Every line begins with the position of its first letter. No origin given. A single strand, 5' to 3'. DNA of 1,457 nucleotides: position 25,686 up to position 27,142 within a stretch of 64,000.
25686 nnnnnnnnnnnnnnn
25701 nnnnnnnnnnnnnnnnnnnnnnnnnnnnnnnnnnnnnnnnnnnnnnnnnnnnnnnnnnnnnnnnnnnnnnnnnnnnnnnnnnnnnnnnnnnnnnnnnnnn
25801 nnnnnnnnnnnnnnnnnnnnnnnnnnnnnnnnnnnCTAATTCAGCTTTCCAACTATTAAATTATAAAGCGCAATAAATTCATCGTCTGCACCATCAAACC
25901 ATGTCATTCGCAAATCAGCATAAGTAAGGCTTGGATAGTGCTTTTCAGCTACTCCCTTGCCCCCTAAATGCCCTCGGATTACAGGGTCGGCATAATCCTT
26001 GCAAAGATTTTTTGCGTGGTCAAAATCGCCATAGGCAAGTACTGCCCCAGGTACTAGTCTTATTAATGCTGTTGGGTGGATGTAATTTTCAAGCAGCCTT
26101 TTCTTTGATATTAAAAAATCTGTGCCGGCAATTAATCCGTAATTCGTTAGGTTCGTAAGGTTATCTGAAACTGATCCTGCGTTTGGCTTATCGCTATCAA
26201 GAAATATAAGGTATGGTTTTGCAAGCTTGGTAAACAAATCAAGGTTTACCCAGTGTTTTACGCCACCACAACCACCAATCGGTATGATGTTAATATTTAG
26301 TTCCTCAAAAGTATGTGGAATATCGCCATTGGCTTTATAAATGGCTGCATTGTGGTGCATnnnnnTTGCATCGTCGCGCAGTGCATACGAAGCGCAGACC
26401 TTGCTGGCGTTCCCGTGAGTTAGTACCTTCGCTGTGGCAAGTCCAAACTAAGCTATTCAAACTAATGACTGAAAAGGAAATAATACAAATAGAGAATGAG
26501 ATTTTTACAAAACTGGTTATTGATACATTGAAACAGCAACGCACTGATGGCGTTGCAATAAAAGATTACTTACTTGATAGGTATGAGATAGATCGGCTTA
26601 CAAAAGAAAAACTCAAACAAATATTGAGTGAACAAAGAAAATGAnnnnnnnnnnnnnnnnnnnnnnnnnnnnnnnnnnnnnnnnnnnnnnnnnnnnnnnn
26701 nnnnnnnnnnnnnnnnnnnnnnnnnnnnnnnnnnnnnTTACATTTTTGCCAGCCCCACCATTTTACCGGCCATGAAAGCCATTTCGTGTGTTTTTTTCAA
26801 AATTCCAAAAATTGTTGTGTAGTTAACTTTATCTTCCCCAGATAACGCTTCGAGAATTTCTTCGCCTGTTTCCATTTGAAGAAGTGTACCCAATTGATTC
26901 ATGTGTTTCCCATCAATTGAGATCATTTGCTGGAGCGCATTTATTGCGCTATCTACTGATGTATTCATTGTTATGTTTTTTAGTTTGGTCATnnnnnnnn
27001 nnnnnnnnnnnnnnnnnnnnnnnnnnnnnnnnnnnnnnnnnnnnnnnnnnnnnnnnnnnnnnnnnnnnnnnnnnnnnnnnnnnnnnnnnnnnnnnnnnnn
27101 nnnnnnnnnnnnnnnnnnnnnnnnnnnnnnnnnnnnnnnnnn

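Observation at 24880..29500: AT-rich ~4.6-kb island of seven hypothetical genes abutting tRNA-Ser(GCU)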

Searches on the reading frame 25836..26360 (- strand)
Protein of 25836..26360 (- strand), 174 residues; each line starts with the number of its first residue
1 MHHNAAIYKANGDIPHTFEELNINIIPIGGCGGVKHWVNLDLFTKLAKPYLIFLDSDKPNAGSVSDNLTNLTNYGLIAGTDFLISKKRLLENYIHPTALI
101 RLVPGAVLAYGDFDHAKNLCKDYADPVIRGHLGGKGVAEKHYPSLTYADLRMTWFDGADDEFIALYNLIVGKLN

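Call 4: search_protein_families(library=pfam, proteins=[window:25836-26360:-], max_evalue=1)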
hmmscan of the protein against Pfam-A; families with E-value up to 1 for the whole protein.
window:25836-26360:- (174 aa): 1 family
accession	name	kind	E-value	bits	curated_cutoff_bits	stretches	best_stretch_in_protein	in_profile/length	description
PF20469.4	OLD-like_TOPRIM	-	0.0019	19.1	23.2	1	16-57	28-67/67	Overcoming lysogenization defect protein-like, TOPRIM domain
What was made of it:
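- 25836..26378 (-): p2, the 3' fragment of an OLD-family nuclease gene. The ORF is 25836-26360 (174 aa) and the homology runs to 26378. The ATPase domain and the TOPRIM 'VEG' glutamate are missing. Sub-threshold OLD-like_TOPRIM hit covering profile positions 28-67 of 67 (call 4).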

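Call 5: search_protein_families(library=padloc, proteins=[window:25836-26360:-], max_evalue=1)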
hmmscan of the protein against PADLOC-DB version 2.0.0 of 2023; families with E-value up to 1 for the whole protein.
window:25836-26360:- (174 aa): 0 families

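Call 6: search_protein_families(library=ncbifam, proteins=[window:25836-26360:-], max_evalue=1)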
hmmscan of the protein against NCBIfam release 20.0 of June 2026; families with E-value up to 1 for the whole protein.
window:25836-26360:- (174 aa): 0 families

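Call 7: search_protein_families(library=phrogs, proteins=[window:25836-26360:-], max_evalue=1)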
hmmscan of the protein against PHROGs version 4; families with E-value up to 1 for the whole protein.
window:25836-26360:- (174 aa): 1 family
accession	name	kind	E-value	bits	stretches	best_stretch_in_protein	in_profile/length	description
phrog_4747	-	unknown function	0.3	11.1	1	7-64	452-508/610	-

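Call 20: find_homologous_proteins(query=window:25836-26360:-, max_evalue=0.01)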
Query window:25836-26360:- (174 aa): 18 proteins with E <= 0.01 among 72 candidates.
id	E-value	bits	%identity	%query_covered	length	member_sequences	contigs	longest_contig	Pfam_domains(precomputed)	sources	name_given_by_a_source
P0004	5.9e-115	399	100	100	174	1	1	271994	-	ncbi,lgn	ncbi:MAG: hypothetical protein WCG55_03100 [bacterium]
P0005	1.4e-81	291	74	100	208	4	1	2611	-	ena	-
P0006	7.6e-81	288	73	100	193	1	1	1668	-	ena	-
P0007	2.7e-80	286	72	100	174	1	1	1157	-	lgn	-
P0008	3.3e-77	276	68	100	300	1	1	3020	PF20469.5,PF13175.13,PF13304.13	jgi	jgi:predicted ATP-dependent endonuclease of OLD family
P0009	8.3e-77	275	70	100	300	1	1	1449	PF20469.5,PF13175.13,PF13304.13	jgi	jgi:predicted ATP-dependent endonuclease of OLD family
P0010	6.8e-75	269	69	99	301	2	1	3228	PF20469.5,PF13175.13,PF13304.13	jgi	-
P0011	2.5e-66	241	62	100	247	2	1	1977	PF20469.5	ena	-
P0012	3.3e-62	227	63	100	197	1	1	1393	PF20469.5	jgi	jgi:hypothetical protein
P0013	1.5e-61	225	69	80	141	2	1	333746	-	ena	-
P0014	1.6e-50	189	51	99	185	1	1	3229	-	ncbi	-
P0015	2.9e-42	163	48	98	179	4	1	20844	-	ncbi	-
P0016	2.8e-34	137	69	51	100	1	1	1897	-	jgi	-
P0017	4.4e-33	133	67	51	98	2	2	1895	-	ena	-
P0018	5.2e-30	123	65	52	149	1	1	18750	-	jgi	jgi:putative ATP-dependent endonuclease of OLD family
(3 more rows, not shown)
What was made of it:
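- One ORF derives from an OLD-family nuclease (calls 4, 20).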

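Call 23: find_encoding_contigs(protein=P0004, flank=10000)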
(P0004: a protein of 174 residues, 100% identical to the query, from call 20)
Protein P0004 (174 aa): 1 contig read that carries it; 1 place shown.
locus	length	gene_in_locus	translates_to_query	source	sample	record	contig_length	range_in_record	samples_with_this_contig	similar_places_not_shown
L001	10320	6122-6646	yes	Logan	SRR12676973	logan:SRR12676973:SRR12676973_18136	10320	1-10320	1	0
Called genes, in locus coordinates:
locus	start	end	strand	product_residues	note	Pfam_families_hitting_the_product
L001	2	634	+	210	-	?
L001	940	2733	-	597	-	PF11999:Ice_binding, PF04203:Sortase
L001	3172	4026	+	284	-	-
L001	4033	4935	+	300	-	-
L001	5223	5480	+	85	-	-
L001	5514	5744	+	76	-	-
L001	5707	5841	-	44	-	-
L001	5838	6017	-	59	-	-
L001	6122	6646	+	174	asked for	-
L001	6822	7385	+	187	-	-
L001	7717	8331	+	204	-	PF01471:PG_binding_1, PF16656:Pur_ac_phosph_N (weak)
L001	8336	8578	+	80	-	PF04226:Transgly_assoc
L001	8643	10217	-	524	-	PF19078:Big_12, PF24684:Vgb_lyase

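Call 24: find_encoding_contigs(protein=P0013, flank=10000)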
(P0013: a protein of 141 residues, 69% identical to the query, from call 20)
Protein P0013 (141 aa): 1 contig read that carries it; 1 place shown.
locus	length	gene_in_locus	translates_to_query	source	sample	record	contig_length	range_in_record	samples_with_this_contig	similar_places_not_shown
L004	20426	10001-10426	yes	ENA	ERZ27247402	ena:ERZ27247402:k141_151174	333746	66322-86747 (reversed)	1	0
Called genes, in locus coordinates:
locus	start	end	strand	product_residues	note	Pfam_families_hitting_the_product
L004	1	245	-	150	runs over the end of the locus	PF00072:Response_reg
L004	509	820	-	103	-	-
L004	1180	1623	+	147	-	-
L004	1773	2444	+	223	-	-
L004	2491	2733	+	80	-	-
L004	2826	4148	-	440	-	PF10117:McrBC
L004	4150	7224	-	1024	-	PF28530:DUF8426, PF07728:AAA_5, PF28529:McrB_lid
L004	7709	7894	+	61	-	-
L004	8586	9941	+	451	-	PF02463:SMC_N (faint), PF11398:DUF2813 (faint), PF13175:AAA_15, PF13476:AAA_23, PF13555:AAA_29 (weak), PF13304:AAA_21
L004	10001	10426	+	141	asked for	-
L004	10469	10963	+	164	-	-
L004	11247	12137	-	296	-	-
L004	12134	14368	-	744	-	PF13175:AAA_15 (weak), PF13476:AAA_23, PF13304:AAA_21 (weak)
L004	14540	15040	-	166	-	-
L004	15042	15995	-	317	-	-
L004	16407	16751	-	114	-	-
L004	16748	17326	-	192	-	-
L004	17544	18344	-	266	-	-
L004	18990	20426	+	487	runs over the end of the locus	PF00239:Resolvase, PF07508:Recombinase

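Call 25: find_encoding_contigs(protein=P0015, flank=10000)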
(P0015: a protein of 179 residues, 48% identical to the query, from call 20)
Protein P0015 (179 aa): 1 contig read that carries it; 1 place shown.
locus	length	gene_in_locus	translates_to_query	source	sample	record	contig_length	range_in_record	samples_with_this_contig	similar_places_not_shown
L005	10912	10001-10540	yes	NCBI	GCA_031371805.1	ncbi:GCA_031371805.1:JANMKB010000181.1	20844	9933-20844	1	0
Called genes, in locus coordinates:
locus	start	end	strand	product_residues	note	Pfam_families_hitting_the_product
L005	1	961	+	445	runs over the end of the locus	PF00890:FAD_binding_2 (weak), PF01266:DAO, PF01593:Amino_oxidase, PF03486:HI0933_like (faint), PF07992:Pyr_redox_2 (faint), PF12831:FAD_oxidored, PF13450:NAD_binding_8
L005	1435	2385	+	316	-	PF04674:Phi_1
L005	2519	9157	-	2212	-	PF04357:TamB, PF07244:POTRA, PF08479:POTRA_2 (weak), PF01103:Omp85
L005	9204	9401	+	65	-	-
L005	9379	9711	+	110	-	PF18480:DUF5615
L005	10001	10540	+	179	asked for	-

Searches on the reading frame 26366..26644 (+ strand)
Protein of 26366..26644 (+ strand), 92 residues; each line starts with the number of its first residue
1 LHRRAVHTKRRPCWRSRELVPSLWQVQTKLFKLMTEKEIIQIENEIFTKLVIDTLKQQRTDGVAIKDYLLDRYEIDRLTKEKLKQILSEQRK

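Call 4: search_protein_families(library=pfam, proteins=[window:26366-26644:+], max_evalue=1)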
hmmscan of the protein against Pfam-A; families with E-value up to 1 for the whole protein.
window:26366-26644:+ (92 aa): 0 families

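Call 5: search_protein_families(library=padloc, proteins=[window:26366-26644:+], max_evalue=1)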
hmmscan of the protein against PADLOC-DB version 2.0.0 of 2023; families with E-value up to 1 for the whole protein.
window:26366-26644:+ (92 aa): 0 families

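Call 6: search_protein_families(library=ncbifam, proteins=[window:26366-26644:+], max_evalue=1)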
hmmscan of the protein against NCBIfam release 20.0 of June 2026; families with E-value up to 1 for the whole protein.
window:26366-26644:+ (92 aa): 0 families

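Call 7: search_protein_families(library=phrogs, proteins=[window:26366-26644:+], max_evalue=1)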
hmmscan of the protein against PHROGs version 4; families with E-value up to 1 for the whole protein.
window:26366-26644:+ (92 aa): 3 families
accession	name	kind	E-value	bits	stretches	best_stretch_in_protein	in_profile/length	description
phrog_1131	-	unknown function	0.027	15.8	1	40-88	41-87/89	-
phrog_6244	-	unknown function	0.034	15.6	1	27-68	42-83/107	-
phrog_5582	-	unknown function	0.052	14.4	1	27-89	91-151/158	-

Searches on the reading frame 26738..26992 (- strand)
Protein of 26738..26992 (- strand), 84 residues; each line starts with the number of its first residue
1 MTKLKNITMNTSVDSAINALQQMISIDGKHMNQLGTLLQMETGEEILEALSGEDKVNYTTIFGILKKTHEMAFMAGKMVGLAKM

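Call 4: search_protein_families(library=pfam, proteins=[window:26738-26992:-], max_evalue=1)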
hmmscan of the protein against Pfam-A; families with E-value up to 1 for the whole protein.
window:26738-26992:- (84 aa): 0 families

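Call 5: search_protein_families(library=padloc, proteins=[window:26738-26992:-], max_evalue=1)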
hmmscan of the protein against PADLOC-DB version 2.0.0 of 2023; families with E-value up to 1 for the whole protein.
window:26738-26992:- (84 aa): 0 families

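Call 6: search_protein_families(library=ncbifam, proteins=[window:26738-26992:-], max_evalue=1)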
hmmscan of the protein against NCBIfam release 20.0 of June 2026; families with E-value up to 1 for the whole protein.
window:26738-26992:- (84 aa): 0 families

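Call 7: search_protein_families(library=phrogs, proteins=[window:26738-26992:-], max_evalue=1)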
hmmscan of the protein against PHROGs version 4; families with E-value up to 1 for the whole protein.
window:26738-26992:- (84 aa): 1 family
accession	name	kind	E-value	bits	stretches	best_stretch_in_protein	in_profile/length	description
phrog_1503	-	unknown function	0.23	12.4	0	6-21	27-41/60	-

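Call 66: search_protein_families(library=pfam, proteins=[window:26738-26968:-], max_evalue=1)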
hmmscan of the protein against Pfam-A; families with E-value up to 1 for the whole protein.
window:26738-26968:- (76 aa): 0 families
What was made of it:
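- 26738..26992 (-): p4, a small ORF (76-84 aa) of unknown function. No family hits (calls 4-7, 66).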
